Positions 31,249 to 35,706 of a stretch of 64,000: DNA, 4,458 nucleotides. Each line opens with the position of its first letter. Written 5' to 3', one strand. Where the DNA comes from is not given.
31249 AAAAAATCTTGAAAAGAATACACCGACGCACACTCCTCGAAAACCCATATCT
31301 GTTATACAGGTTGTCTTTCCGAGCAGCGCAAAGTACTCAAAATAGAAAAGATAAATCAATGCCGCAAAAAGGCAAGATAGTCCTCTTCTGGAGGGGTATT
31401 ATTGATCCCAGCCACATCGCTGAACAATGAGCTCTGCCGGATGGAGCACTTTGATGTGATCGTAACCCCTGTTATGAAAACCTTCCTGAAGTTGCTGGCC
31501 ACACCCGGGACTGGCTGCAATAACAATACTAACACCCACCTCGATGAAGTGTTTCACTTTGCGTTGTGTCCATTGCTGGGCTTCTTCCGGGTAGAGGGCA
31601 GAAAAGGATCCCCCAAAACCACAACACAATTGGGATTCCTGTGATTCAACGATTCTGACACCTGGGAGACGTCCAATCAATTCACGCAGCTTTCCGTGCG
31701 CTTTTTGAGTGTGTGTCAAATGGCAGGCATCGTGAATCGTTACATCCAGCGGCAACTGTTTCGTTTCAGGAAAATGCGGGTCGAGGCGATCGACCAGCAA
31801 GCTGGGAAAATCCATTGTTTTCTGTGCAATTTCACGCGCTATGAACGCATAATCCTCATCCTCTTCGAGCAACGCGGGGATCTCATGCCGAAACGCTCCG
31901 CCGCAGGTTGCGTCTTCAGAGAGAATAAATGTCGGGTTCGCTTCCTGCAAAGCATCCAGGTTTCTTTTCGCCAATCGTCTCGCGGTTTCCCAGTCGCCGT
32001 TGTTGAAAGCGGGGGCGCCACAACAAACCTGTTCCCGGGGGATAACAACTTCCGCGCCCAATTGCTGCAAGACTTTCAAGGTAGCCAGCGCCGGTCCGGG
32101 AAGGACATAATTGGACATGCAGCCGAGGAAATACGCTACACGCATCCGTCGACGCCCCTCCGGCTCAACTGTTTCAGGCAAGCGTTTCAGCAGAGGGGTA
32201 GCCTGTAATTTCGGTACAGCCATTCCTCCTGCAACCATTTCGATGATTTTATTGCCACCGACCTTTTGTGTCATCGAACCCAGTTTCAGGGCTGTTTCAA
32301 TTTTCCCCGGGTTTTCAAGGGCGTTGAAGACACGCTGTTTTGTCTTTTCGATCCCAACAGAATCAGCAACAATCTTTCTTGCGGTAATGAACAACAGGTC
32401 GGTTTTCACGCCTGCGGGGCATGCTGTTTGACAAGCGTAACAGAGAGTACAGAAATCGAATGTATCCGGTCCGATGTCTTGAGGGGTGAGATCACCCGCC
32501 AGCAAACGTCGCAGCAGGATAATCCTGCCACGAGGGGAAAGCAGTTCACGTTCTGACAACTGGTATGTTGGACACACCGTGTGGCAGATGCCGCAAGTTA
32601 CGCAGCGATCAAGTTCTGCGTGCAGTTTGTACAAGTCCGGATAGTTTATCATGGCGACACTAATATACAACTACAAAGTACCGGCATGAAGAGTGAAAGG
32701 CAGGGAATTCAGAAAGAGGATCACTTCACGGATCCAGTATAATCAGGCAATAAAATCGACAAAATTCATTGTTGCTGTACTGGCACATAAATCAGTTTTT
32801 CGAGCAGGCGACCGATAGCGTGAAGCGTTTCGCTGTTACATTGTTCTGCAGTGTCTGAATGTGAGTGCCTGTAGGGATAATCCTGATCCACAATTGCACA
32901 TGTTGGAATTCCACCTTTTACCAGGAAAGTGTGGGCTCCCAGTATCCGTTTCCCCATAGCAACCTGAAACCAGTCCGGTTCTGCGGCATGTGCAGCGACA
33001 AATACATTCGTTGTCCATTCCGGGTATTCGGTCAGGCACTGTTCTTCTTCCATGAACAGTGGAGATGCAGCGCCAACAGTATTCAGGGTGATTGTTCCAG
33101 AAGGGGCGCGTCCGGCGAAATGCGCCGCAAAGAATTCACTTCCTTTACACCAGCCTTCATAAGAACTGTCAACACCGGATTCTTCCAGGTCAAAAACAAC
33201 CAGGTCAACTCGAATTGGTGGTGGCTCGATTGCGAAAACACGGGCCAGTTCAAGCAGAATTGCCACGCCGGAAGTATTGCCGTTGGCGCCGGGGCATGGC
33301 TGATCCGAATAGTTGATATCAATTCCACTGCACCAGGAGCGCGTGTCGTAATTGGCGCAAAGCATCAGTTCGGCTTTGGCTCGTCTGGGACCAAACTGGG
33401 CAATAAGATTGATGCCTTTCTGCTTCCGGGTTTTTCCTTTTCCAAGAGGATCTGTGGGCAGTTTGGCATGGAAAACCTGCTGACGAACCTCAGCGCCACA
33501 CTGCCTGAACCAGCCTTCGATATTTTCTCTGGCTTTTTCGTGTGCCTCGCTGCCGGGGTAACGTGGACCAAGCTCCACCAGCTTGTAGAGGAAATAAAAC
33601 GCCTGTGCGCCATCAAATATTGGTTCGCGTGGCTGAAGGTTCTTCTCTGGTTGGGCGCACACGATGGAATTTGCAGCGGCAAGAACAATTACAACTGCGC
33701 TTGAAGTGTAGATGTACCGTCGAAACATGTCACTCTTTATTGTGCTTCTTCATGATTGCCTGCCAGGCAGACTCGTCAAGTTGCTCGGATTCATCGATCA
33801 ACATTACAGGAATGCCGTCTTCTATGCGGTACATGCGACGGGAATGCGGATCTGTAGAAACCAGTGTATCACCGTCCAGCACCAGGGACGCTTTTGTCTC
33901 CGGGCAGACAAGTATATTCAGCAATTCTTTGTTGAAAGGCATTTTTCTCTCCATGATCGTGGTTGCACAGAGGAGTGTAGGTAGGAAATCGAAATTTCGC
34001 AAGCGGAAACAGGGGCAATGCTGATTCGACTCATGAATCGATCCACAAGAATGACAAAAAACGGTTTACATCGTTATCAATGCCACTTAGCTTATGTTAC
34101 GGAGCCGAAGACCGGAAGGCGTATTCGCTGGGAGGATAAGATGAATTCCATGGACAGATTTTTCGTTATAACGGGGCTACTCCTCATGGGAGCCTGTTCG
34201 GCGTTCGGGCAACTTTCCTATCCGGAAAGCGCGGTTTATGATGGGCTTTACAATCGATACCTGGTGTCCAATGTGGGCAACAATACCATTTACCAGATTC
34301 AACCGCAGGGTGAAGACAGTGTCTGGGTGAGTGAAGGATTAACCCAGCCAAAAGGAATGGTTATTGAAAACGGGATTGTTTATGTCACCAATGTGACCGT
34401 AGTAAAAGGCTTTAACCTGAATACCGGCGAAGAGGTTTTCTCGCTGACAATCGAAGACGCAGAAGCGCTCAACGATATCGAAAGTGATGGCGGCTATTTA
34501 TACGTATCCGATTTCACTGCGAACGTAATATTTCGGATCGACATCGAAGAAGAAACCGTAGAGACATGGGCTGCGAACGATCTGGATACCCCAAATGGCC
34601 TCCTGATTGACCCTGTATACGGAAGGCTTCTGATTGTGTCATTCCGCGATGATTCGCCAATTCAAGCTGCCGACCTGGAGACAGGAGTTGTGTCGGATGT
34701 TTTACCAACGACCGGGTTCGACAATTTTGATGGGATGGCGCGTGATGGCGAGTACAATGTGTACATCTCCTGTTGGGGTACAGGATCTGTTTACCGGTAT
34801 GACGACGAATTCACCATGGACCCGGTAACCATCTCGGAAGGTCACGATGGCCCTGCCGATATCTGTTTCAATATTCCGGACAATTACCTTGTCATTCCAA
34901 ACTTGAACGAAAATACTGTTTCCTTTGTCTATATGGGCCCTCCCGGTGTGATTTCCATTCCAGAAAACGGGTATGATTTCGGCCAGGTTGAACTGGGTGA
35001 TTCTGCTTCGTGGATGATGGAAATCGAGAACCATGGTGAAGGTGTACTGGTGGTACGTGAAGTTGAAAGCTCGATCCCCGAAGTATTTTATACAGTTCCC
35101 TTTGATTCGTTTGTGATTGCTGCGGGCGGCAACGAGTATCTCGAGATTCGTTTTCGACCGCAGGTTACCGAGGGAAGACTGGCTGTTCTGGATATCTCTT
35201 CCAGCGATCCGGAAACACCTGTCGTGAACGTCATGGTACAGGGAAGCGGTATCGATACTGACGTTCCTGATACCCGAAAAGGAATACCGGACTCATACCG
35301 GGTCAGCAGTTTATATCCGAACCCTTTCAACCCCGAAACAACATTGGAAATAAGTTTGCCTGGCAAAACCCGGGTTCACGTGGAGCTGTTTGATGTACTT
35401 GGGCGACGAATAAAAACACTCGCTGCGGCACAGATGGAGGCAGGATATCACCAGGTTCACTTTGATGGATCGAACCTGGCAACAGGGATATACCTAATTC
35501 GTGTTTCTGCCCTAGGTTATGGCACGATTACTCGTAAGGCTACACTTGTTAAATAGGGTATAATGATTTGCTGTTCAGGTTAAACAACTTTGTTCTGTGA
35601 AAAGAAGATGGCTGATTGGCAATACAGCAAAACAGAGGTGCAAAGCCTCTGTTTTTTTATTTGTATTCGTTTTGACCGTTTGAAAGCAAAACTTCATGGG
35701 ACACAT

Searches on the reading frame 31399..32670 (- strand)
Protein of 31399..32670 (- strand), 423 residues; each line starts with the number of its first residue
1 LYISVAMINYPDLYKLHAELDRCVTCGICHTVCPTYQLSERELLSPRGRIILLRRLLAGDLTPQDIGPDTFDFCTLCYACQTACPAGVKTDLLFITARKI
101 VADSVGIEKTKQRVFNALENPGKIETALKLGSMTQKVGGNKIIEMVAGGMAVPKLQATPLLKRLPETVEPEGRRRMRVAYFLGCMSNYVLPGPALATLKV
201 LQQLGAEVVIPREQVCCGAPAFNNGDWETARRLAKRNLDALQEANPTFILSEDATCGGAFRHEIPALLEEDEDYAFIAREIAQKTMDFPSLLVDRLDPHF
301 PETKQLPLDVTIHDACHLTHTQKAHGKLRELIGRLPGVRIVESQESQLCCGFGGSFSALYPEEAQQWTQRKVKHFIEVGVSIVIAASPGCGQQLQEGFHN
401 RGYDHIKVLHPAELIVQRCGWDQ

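Call 22: search_protein_families(library=pfam, proteins=[window:31399-32670:-])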
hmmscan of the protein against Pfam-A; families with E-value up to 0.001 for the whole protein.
window:31399-32670:- (423 aa): 12 families
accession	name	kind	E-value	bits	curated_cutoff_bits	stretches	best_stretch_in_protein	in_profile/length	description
PF02754.22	CCG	-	2.9e-37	127.1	20.6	2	178-260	1-84/85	Cysteine-rich domain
PF13183.11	Fer4_8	-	1.7e-12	48.2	27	1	19-88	1-68/68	4Fe-4S dicluster domain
PF12838.12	Fer4_7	-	8.6e-09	36.2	27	1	22-88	1-52/52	4Fe-4S dicluster domain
PF13237.11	Fer4_10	-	1.1e-08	35.3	25.5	0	72-96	7-22/53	4Fe-4S dicluster domain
PF00037.32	Fer4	-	3.7e-08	33.3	21.1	1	21-35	6-20/24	4Fe-4S binding domain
PF12797.12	Fer4_2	-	4.9e-08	32.9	24.5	1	16-35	3-22/22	4Fe-4S binding domain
PF13534.11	Fer4_17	-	1.2e-07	32.6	22.2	1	22-88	1-60/61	4Fe-4S dicluster domain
PF13187.11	Fer4_9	-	5.4e-07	30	27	0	18-35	32-49/52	4Fe-4S dicluster domain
PF12837.12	Fer4_6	-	1.3e-06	28.5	25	0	21-36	7-22/24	4Fe-4S binding domain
PF13484.11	Fer4_16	-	2.8e-06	28.4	30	1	22-86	1-65/66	4Fe-4S double cluster binding domain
PF12800.12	Fer4_4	-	0.00013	22.4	24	0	21-36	2-17/17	4Fe-4S binding domain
PF14697.11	Fer4_21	-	0.00039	20.9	35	0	15-35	33-53/59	4Fe-4S dicluster domain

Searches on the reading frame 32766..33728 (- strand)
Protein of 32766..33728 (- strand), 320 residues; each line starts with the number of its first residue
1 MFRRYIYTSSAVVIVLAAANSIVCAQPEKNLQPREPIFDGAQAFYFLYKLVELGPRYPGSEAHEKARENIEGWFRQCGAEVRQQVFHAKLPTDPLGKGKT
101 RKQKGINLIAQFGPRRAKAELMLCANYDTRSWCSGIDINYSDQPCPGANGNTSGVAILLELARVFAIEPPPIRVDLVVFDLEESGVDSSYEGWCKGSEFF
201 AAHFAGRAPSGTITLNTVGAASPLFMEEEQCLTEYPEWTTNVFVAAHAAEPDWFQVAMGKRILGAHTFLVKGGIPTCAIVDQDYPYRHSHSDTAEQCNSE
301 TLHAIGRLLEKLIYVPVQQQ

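Call 44: search_protein_families(library=pfam, proteins=[window:32766-33728:-])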
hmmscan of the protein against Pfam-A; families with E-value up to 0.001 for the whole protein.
window:32766-33728:- (320 aa): 1 family
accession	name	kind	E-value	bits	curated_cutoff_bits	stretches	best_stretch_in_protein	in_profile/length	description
PF04389.22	Peptidase_M28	-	2.5e-18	66.9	21.3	1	107-311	1-191/193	Peptidase family M28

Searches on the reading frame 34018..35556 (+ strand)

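Call 22: search_protein_families(library=pfam, proteins=[window:34018-35556:+])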
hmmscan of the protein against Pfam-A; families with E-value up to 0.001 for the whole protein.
window:34018-35556:+ (512 aa): 5 families
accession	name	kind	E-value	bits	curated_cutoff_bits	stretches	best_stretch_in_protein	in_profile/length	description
PF18962.6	Por_Secre_tail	-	1.3e-08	35.4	27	1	432-501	1-67/75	Secretion system C-terminal sorting domain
PF22544.2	HYDIN_VesB_CFA65-like_Ig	-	2.9e-06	27.9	25.5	1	314-409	5-99/100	HYDIN/CFA65/VesB-like, Ig-like domain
PF08450.18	SGL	-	3.5e-06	27.3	26.3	1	69-269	2-218/246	SMP-30/Gluconolactonase/LRE-like region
PF15780.11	ASH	-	1.4e-05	25.6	27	1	320-397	15-92/98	Abnormal spindle-like microcephaly-assoc'd, ASPM-SPD-2-Hydin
PF13860.13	FlgD_ig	-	2.6e-05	24.6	27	1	442-498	13-75/79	FlgD Ig-like domain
